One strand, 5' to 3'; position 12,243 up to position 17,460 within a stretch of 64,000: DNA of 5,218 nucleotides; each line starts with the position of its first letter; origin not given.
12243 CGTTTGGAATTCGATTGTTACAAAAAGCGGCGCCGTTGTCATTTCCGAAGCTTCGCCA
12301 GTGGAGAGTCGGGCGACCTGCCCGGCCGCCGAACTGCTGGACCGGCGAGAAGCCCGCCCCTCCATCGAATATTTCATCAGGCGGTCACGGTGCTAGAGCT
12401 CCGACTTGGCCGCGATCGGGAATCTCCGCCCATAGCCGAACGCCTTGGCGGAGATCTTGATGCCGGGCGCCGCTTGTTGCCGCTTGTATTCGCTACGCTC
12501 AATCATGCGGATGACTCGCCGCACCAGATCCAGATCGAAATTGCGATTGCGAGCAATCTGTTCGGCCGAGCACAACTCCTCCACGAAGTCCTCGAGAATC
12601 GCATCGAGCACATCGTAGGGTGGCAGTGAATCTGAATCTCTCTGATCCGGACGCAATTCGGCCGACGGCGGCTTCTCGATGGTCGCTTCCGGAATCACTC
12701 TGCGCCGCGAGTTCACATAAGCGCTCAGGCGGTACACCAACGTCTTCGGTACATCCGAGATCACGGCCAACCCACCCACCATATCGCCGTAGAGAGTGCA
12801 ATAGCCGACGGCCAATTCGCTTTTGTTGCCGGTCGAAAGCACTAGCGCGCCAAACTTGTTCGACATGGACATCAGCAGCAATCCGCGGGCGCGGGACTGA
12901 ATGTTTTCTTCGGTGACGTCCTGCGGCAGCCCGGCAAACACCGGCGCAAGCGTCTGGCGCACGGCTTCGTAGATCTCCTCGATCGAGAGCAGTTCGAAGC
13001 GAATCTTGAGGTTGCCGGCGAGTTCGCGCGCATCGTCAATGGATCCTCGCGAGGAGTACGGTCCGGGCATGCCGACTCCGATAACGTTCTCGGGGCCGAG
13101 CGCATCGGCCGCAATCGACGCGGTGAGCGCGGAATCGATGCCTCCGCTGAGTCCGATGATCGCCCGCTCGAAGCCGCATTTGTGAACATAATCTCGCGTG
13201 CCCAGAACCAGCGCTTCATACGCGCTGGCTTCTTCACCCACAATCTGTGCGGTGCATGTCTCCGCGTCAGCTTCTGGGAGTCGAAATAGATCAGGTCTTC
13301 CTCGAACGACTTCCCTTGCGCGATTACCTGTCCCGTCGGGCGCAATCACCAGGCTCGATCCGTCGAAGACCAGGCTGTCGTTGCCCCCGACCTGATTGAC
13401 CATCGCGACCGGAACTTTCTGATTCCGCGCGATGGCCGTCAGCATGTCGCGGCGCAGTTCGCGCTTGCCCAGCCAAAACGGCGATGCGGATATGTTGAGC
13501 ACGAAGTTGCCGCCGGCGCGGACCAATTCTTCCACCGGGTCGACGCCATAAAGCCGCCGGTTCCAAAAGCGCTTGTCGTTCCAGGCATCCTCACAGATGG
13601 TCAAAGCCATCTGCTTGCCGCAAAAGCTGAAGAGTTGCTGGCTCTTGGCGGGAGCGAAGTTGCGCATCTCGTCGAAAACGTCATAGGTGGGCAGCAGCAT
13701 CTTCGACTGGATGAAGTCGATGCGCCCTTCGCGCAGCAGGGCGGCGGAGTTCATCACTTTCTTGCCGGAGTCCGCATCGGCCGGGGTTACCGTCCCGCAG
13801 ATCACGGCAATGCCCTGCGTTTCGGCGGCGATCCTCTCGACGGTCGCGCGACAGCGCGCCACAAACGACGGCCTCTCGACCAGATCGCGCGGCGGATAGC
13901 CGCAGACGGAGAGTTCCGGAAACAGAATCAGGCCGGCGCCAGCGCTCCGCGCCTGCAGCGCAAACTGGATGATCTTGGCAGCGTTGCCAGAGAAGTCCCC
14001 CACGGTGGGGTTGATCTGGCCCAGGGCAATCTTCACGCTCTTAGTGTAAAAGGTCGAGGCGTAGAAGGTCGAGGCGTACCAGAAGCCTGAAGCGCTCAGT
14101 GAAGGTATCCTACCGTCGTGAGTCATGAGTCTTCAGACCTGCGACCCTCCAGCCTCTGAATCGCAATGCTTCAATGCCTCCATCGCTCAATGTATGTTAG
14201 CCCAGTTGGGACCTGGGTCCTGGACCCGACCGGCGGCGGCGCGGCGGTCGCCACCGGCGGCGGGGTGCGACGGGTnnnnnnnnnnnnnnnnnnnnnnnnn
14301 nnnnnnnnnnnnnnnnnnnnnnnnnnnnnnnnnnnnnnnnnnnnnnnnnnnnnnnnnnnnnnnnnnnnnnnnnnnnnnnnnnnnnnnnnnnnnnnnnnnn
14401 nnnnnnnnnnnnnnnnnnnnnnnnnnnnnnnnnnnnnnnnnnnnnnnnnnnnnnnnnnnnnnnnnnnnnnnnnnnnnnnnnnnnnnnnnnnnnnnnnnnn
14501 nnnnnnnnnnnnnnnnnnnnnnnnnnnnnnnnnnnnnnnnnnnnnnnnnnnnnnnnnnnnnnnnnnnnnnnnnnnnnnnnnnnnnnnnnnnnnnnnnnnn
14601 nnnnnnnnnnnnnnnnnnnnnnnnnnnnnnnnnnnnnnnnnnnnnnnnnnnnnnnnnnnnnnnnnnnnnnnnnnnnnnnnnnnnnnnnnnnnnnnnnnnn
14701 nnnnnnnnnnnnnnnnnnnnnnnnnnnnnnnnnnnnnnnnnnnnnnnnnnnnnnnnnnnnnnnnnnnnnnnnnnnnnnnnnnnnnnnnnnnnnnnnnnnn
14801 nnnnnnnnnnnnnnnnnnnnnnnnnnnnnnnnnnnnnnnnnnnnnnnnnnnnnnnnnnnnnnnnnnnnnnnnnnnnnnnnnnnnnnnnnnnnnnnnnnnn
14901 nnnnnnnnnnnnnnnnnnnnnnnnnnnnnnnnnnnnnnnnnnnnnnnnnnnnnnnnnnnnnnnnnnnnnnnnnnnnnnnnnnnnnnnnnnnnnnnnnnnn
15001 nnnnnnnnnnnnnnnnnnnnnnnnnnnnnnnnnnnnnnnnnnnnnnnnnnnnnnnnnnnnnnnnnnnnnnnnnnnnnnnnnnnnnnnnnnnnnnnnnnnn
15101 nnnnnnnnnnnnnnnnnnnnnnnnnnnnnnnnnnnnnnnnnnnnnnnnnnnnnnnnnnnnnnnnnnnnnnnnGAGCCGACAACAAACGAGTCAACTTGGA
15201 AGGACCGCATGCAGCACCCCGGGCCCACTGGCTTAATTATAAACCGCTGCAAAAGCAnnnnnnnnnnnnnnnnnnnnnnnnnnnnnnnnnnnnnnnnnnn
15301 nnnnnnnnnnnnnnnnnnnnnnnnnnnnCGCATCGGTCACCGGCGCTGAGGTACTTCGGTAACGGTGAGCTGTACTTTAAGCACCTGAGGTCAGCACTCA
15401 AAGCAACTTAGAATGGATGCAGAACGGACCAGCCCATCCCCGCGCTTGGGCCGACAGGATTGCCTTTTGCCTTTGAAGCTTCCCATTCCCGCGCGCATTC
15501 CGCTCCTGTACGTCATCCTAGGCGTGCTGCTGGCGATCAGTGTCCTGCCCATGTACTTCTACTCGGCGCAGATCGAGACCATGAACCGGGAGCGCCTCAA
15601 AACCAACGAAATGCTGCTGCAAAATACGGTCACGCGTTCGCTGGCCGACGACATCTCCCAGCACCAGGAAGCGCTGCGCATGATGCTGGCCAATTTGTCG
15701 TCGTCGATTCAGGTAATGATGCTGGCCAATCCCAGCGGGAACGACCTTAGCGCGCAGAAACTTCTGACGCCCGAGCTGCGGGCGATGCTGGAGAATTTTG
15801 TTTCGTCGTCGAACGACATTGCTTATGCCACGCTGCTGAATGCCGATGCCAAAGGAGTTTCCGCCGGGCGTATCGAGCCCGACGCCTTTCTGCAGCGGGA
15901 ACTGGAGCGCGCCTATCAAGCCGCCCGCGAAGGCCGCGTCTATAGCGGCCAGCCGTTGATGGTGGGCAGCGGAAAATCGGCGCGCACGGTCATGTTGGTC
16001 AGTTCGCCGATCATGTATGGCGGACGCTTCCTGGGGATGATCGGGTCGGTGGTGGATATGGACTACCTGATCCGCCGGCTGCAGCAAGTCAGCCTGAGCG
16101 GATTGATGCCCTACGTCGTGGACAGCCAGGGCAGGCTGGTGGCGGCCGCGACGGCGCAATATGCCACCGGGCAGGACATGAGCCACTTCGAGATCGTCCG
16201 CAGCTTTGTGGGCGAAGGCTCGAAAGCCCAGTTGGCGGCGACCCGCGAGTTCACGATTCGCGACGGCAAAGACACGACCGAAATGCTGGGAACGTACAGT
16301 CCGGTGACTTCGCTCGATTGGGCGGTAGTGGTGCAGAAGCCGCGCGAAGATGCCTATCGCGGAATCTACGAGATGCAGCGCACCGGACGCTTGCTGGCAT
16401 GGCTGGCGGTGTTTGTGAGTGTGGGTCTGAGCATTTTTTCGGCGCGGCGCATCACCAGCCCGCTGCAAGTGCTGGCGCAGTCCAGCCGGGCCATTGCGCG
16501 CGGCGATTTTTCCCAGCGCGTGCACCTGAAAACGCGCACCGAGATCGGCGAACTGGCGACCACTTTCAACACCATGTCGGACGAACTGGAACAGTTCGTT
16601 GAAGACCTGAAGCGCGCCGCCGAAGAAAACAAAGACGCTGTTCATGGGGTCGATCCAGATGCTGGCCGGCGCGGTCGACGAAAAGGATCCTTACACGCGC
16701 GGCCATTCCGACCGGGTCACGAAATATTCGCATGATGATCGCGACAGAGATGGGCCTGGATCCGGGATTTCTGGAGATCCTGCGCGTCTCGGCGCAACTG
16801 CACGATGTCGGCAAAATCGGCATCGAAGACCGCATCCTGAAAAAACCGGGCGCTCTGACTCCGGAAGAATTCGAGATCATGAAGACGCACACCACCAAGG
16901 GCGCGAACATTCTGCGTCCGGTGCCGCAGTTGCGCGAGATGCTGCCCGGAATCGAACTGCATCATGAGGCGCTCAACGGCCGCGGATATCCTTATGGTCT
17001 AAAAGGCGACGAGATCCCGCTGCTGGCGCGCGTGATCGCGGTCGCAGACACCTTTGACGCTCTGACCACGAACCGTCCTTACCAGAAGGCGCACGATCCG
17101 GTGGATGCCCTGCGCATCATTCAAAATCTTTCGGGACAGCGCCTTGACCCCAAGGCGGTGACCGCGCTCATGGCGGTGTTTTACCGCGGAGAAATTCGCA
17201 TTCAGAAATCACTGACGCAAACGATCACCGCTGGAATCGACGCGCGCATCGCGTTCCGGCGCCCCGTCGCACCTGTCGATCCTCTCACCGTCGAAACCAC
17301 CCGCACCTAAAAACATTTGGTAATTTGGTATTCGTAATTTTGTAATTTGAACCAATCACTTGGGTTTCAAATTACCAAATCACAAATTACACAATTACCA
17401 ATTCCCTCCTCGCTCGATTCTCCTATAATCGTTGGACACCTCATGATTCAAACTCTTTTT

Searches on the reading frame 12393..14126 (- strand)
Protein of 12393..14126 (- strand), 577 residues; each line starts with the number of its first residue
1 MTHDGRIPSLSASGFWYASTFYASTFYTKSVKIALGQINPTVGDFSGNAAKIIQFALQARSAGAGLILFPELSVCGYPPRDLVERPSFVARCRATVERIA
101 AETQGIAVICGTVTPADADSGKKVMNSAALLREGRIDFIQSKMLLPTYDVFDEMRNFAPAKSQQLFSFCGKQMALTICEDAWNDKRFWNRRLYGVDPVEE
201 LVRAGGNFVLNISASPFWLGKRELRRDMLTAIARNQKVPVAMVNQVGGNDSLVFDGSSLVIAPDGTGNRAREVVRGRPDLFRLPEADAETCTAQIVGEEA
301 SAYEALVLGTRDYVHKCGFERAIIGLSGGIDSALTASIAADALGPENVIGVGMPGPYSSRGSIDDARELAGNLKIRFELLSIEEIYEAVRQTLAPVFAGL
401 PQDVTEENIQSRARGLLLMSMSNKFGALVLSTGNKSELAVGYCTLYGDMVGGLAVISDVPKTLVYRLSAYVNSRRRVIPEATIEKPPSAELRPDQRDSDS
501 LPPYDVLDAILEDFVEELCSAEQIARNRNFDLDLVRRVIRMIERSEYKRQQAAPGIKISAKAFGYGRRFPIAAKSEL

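Call 55: search_protein_families(library=pfam, proteins=[window:12393-14126:-], max_evalue=0.00001)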
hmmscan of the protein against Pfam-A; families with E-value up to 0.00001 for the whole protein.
window:12393-14126:- (577 aa): 2 families
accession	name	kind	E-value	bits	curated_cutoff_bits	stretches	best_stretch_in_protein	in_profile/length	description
PF02540.23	NAD_synthase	-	7.8e-74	248.3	21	1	304-552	3-242/242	NAD synthase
PF00795.27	CN_hydrolase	-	4e-19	69.4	23.2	1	32-266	1-229/256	Carbon-nitrogen hydrolase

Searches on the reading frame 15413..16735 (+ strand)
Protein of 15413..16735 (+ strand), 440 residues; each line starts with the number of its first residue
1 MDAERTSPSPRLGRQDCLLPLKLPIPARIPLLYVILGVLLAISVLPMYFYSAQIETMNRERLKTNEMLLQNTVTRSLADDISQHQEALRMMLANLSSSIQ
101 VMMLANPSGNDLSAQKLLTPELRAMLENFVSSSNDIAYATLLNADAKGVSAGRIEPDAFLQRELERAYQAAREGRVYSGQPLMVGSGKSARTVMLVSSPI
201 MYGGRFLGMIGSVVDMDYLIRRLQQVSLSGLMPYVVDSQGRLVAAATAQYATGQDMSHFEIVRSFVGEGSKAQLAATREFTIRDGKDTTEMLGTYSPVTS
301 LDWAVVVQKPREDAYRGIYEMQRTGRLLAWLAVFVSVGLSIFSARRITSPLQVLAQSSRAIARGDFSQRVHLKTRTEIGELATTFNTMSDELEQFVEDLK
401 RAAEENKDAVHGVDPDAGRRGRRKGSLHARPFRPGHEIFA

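Call 55: search_protein_families(library=pfam, proteins=[window:15413-16735:+], max_evalue=0.00001)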
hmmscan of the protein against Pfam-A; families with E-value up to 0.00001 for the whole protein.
window:15413-16735:+ (440 aa): 2 families
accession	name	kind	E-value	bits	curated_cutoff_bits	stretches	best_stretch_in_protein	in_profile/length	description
PF00672.30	HAMP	-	2e-17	63.6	25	1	343-394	2-53/53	HAMP domain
PF02743.24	dCache_1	-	7.9e-17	62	45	1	70-307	4-239/240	Cache domain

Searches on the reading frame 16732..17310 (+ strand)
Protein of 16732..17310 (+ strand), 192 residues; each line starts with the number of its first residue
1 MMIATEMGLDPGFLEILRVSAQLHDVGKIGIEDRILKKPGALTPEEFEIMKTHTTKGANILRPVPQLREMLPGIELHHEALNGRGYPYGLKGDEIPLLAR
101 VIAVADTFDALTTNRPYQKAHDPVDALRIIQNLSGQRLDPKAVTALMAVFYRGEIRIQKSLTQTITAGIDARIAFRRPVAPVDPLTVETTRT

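Call 55: search_protein_families(library=pfam, proteins=[window:16732-17310:+], max_evalue=0.00001)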
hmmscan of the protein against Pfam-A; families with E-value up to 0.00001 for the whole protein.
window:16732-17310:+ (192 aa): 2 families
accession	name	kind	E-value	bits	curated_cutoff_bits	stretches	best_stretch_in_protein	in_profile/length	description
PF13487.12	HD_5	-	1.4e-33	116.5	27.2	1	2-141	27-169/170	HD domain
PF01966.28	HD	-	1.7e-18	67.4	22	1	2-110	10-115/116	HD domain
